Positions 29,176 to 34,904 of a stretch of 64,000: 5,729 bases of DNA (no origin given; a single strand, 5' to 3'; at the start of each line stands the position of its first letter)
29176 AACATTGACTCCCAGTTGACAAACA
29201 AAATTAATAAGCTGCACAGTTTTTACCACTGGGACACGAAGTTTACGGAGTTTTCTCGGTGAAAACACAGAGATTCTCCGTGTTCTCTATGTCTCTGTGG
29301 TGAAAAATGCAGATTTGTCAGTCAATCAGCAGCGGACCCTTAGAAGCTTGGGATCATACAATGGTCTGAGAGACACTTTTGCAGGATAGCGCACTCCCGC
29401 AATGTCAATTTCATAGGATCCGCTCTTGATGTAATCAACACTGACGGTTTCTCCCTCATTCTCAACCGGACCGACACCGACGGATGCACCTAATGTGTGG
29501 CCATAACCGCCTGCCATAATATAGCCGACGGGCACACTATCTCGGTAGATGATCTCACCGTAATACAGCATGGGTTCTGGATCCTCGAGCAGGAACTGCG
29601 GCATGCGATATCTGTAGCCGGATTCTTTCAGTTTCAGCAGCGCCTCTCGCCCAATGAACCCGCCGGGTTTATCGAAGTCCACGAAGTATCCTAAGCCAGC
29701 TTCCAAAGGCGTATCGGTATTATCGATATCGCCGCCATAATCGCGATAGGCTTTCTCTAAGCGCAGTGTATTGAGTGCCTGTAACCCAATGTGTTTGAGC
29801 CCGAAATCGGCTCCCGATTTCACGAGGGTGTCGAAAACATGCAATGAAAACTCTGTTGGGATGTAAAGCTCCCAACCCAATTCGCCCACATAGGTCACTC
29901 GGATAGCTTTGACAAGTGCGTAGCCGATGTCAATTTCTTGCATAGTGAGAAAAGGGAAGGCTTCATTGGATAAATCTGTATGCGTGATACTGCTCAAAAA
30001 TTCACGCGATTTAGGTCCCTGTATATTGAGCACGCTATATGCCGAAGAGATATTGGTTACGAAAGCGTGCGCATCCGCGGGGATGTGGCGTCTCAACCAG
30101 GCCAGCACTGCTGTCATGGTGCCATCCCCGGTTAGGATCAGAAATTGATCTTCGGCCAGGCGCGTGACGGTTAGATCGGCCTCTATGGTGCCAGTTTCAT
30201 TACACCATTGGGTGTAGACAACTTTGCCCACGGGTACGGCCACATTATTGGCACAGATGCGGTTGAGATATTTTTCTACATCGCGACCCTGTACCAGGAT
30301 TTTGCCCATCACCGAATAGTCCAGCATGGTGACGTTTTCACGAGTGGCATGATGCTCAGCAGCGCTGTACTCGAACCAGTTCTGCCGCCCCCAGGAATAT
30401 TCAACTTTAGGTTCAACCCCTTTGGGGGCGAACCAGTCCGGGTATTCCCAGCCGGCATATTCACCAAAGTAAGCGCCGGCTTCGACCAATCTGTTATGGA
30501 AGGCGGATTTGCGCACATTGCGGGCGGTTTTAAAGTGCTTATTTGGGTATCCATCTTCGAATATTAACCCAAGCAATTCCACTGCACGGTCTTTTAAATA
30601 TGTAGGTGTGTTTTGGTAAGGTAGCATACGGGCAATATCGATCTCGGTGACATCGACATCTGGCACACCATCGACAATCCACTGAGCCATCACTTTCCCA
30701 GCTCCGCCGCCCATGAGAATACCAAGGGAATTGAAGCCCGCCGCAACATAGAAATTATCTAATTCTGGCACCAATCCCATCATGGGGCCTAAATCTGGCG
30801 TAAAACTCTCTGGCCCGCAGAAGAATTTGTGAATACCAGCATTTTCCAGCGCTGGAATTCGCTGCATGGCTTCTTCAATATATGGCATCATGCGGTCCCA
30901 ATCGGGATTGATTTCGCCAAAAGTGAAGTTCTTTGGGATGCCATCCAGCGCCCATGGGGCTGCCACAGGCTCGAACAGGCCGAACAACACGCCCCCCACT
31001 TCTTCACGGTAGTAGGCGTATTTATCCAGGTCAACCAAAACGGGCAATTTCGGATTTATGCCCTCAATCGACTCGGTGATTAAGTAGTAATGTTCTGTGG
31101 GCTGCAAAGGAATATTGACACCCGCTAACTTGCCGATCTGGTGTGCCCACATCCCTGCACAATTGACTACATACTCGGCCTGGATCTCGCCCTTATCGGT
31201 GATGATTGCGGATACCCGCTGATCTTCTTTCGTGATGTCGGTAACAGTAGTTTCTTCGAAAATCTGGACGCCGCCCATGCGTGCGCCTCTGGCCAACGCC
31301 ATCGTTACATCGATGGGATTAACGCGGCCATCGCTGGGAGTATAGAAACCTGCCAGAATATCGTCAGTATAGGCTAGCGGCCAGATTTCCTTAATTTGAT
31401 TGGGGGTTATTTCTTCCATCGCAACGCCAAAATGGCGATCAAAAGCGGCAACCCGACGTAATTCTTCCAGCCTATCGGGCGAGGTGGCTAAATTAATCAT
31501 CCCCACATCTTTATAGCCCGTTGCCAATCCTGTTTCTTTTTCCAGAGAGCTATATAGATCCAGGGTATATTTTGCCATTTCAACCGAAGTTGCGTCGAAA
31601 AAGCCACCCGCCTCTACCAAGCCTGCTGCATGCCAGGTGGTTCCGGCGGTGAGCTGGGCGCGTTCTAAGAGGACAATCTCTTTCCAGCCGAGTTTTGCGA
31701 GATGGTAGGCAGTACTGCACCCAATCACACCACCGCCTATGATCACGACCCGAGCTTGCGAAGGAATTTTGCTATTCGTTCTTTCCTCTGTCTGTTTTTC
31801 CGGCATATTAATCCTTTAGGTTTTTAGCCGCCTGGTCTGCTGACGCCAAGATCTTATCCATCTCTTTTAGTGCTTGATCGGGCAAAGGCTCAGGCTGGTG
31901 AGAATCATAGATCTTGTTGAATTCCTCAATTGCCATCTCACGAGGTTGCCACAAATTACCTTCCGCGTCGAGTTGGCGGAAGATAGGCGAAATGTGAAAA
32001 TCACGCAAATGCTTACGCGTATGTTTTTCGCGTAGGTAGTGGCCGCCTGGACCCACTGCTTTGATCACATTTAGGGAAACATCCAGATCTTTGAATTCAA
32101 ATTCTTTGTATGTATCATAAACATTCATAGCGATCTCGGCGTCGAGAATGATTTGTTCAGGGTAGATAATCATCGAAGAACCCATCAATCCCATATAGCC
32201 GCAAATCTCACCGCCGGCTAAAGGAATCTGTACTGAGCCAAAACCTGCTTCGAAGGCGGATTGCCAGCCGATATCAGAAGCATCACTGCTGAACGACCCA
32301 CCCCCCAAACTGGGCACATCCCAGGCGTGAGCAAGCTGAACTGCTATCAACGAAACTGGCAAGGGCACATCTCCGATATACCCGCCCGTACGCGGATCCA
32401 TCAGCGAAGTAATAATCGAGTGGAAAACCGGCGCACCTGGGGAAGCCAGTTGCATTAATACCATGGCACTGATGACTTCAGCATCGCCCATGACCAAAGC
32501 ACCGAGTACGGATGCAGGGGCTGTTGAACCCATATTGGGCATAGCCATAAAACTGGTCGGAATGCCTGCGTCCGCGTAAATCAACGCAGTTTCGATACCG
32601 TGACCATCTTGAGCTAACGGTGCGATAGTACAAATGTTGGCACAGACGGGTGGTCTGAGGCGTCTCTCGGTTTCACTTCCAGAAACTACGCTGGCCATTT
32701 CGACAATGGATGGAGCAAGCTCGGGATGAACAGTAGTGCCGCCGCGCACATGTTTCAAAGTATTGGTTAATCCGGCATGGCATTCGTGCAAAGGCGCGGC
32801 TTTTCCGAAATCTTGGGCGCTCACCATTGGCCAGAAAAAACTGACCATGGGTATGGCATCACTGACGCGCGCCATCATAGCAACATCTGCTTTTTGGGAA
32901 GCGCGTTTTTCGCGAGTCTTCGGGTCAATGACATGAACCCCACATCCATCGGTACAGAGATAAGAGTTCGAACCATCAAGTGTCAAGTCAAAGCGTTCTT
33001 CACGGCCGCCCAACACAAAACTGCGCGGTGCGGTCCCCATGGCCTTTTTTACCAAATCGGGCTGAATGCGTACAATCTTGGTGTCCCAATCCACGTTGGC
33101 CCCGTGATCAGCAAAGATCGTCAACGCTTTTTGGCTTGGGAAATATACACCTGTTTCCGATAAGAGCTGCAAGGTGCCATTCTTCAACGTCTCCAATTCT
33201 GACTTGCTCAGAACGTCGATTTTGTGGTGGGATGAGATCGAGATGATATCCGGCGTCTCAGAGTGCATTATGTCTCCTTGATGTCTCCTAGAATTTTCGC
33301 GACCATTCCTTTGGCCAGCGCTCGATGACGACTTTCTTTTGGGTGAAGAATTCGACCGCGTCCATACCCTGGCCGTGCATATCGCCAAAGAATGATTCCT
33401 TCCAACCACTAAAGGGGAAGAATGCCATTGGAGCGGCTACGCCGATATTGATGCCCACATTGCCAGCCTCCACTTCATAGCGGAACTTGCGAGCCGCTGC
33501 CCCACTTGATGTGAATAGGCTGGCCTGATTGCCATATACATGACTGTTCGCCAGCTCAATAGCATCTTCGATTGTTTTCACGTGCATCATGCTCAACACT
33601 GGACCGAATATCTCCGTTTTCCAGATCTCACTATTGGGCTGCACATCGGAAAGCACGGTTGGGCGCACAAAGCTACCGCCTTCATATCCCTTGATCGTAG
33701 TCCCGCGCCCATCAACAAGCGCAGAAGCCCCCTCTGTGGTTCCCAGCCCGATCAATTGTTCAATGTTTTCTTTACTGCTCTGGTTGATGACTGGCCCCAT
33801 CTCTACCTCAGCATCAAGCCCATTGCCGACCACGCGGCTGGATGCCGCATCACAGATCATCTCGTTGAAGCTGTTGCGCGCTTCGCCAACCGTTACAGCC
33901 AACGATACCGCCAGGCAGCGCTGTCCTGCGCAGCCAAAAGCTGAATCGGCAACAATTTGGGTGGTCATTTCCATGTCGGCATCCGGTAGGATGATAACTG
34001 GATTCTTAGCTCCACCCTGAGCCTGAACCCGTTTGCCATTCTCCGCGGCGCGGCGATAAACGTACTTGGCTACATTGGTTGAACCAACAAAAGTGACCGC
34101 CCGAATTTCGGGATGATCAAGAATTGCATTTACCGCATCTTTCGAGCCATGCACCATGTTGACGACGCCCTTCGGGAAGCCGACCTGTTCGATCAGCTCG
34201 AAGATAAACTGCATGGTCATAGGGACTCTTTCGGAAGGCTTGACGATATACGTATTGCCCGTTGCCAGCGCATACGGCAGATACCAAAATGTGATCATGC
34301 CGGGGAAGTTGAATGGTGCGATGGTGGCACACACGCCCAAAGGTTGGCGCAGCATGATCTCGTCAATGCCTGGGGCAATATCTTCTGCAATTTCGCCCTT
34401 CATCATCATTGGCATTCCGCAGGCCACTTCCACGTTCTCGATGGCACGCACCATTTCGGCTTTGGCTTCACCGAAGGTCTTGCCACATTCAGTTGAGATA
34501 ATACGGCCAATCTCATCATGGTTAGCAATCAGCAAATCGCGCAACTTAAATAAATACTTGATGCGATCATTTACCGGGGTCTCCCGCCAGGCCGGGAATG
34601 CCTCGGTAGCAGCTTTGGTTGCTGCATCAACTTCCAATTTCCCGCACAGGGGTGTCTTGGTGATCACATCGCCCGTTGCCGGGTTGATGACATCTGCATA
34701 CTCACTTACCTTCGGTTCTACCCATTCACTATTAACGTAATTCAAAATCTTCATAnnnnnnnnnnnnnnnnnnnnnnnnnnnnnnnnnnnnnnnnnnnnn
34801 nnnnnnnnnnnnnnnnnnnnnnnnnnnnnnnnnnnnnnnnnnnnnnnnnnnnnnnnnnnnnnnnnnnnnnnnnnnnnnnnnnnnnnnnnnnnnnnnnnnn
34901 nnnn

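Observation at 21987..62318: Eight non-pyrrolysine MttB-superfamily paralogs in 40 kb served by a single corrinoid protein, with no methylcorrinoid:THF methyltransferase or reductive activase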

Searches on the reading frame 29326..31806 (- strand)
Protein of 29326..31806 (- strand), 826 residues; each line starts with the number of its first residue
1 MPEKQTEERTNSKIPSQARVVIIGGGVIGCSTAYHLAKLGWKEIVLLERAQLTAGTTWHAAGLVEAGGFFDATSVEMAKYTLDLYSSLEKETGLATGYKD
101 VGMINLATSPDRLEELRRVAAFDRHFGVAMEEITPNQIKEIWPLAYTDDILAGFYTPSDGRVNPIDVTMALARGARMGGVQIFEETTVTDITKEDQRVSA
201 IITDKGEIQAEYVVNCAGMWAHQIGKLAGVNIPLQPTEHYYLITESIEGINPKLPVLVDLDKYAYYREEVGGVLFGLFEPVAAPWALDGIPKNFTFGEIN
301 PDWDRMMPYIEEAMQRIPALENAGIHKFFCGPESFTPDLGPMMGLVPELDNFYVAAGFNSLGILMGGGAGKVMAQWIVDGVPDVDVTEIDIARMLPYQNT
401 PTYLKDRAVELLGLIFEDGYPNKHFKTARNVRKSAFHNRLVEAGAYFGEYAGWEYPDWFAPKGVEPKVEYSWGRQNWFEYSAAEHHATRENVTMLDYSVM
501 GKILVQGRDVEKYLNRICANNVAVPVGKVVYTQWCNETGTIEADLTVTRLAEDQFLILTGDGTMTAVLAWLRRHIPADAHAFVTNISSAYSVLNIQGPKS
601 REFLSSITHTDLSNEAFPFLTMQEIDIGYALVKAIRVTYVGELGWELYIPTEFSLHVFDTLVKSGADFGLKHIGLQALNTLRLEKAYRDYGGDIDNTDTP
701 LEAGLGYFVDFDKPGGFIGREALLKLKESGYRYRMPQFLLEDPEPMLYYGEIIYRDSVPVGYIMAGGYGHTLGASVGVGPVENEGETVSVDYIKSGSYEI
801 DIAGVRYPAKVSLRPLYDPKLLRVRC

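Call 3: search_protein_families(library=pfam, proteins=[window:29326-31806:-])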
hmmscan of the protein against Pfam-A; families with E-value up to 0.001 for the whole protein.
window:29326-31806:- (826 aa): 11 families
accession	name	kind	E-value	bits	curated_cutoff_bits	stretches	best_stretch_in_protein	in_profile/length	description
PF01571.26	GCV_T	-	1.7e-78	263.8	25.6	1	437-707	2-254/255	Aminomethyltransferase folate-binding domain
PF01266.30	DAO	-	1.7e-75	255.2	27.9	1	19-376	1-353/353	FAD dependent oxidoreductase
PF08669.17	GCV_T_C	-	1.7e-15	57.1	25.9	1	737-818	5-80/80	Glycine cleavage T-protein C-terminal barrel domain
PF16350.10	FAO_M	-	1.7e-13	50.9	27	1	379-434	1-56/56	FAD dependent oxidoreductase central domain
PF07992.20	Pyr_redox_2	-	1.4e-10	41.5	26.1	1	15-51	142-175/291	Pyridine nucleotide-disulphide oxidoreductase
PF01494.25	FAD_binding_3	-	4.7e-08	33.1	22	1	166-221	101-161/349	FAD binding domain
PF13738.12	Pyr_redox_3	-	5.8e-08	32.8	30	0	178-240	94-153/305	Pyridine nucleotide-disulphide oxidoreductase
PF00890.30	FAD_binding_2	-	7e-06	25.9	20.4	1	20-204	2-181/414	FAD binding domain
PF00070.33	Pyr_redox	-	9.5e-06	26.5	22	0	19-50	1-31/82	Pyridine nucleotide-disulphide oxidoreductase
PF04268.17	SoxG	-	1.2e-05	25.9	21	1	546-656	34-141/152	Sarcosine oxidase, gamma subunit family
PF01946.23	Thi4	-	0.00033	20.4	26.2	0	18-59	18-59/235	Thi4 family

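Call 46: search_protein_families(library=ncbifam, proteins=[window:29326-31806:-], max_evalue=1e-10)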
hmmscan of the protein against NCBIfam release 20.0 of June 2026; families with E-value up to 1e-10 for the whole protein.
window:29326-31806:- (826 aa): 22 families
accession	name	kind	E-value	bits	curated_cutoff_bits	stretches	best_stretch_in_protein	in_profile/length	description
NF001567.0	PRK00389.1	subfamily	7.2e-60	202.8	300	1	431-818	3-354/359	glycine cleavage system aminomethyltransferase GcvT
TIGR01372.1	soxA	subfamily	6.8e-56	189.6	1164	1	428-783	604-959/996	sarcosine oxidase subunit alpha family protein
TIGR00528.1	gcvT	equivalog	3.2e-48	164.5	235.85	1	433-801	3-353/362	glycine cleavage system aminomethyltransferase GcvT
NF053776.1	TmaoDeMthMsil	equivalog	1.4e-46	159.4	1100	1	429-825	383-762/763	trimethylamine N-oxide demethylase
TIGR02352.1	thiamin_ThiO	equivalog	4.9e-42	144.3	250.8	1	20-236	1-222/351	glycine oxidase ThiO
NF010093.0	PRK13579.1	equivalog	3.4e-40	138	459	1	432-788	10-341/371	glycine cleavage system aminomethyltransferase GcvT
TIGR01373.1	soxB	subfamily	1.4e-30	106.5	529.45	1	18-384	31-389/407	sarcosine oxidase subunit beta family protein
NF001933.0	PRK00711.1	subfamily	1.8e-29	103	383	1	75-242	109-278/429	D-amino acid dehydrogenase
NF008425.0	PRK11259.1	equivalog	2.9e-24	85.7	257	1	18-394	5-375/377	N-methyl-L-tryptophan oxidase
NF009133.0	PRK12486.1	equivalog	1.9e-23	83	410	1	481-782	44-340/369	dimethylsulfoniopropionate demethylase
TIGR01377.1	soxA_mon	subfamily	7e-23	81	479.65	1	20-393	3-374/381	amino oxidase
NF008726.1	PRK11728.1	equivalog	1.1e-21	77.1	299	1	19-234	2-215/389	L-2-hydroxyglutarate oxidase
TIGR03377.1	glycerol3P_GlpA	equivalog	2.6e-21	75.7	552.8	1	20-243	2-226/530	anaerobic glycerol-3-phosphate dehydrogenase subunit GlpA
NF033460.1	glycerol3P_ox_II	equivalog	2.5e-19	69.7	460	1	20-231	4-218/361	type 2 glycerol-3-phosphate oxidase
TIGR03364.1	HpnW_proposed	hypoth_equivalog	2.5e-19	69.6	285.1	1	19-219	2-195/365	TIGR03364 family FAD-dependent oxidoreductase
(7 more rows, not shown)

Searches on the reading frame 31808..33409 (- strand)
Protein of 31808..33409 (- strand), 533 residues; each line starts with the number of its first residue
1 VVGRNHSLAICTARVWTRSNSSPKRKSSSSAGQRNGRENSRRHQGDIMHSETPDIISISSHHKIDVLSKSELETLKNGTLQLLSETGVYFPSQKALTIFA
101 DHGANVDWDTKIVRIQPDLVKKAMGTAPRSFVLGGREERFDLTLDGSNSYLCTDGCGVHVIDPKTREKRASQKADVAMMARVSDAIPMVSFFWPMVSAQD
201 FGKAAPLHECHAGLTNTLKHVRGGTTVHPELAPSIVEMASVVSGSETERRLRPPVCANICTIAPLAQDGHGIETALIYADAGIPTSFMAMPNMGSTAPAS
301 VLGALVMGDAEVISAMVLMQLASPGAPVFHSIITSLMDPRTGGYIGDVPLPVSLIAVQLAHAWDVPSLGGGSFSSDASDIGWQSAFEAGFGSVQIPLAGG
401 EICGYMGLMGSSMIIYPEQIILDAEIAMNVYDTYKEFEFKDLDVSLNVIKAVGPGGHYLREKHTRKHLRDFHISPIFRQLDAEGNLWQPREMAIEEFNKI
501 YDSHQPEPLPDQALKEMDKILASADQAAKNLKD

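Call 3: search_protein_families(library=pfam, proteins=[window:31808-33409:-])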
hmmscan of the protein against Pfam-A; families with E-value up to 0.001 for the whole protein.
window:31808-33409:- (533 aa): 1 family
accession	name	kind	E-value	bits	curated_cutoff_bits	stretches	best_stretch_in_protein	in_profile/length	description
PF06253.16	MTTB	-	6e-59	199.8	25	1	34-518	2-489/500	Trimethylamine methyltransferase (MTTB)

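Call 12: search_protein_families(library=ncbifam, proteins=[window:31808-33409:-])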
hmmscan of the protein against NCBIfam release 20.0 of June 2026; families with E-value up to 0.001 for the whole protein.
window:31808-33409:- (533 aa): 1 family
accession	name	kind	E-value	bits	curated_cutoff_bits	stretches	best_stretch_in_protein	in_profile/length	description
TIGR02369.2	trimeth_pyl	equivalog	3.5e-90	302.8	525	1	63-525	2-469/469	[trimethylamine--corrinoid protein] Co-methyltransferase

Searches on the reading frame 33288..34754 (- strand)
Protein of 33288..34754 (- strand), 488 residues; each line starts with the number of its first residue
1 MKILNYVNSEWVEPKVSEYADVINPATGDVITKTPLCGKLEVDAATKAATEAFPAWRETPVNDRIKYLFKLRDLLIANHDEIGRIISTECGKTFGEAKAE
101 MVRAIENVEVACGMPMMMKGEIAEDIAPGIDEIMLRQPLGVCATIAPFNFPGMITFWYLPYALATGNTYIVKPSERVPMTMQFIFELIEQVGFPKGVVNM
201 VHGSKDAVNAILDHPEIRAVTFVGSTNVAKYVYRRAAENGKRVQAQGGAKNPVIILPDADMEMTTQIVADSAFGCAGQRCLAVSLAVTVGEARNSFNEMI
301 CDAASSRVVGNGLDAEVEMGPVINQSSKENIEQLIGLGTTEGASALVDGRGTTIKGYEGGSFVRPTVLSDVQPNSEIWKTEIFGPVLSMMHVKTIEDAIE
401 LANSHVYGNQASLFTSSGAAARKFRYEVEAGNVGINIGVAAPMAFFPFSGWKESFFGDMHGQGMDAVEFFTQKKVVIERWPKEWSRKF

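Call 3: search_protein_families(library=pfam, proteins=[window:33288-34754:-])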
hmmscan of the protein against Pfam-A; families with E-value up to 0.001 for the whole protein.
window:33288-34754:- (488 aa): 1 family
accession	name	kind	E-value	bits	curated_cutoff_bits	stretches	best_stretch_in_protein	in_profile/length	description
PF00171.27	Aldedh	-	1.9e-141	472.3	23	1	11-476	1-461/461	Aldehyde dehydrogenase family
